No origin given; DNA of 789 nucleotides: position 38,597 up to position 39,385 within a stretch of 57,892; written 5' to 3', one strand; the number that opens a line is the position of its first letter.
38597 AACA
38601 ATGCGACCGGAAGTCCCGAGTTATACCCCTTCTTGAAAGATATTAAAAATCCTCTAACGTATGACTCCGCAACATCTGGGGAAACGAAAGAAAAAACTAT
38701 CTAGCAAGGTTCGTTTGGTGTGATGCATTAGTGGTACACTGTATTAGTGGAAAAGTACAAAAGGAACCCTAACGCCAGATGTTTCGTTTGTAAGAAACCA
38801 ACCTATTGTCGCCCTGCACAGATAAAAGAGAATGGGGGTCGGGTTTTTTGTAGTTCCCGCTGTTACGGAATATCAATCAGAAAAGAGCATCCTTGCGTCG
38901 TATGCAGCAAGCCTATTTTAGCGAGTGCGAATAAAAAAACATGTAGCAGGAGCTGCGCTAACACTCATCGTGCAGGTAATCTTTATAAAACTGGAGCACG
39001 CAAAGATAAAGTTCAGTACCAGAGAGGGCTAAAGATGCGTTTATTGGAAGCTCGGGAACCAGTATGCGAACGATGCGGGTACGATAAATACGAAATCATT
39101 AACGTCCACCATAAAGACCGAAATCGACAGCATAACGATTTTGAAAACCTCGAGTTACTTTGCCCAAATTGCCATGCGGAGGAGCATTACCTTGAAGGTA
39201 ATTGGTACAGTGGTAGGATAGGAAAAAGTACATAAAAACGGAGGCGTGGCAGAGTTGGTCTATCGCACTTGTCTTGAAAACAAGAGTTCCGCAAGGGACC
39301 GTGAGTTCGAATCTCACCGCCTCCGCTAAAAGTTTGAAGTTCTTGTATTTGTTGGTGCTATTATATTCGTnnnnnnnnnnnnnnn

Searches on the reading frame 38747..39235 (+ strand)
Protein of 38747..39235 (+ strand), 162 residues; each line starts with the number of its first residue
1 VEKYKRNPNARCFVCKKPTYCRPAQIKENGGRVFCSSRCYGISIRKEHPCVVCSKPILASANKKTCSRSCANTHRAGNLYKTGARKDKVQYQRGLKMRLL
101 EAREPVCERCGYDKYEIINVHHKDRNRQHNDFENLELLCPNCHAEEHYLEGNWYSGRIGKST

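Call 28: search_protein_families(library=pfam, proteins=[window:38747-39235:+], max_evalue=0.01)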
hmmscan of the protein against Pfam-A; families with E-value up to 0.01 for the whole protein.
window:38747-39235:+ (162 aa): 2 families
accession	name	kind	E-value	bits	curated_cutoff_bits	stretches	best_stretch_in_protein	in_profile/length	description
PF01844.29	HNH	-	1.3e-06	28.9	21.4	1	107-147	1-45/47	HNH endonuclease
PF13392.12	HNH_3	-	0.001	19.1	24.8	1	118-138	19-39/46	HNH endonuclease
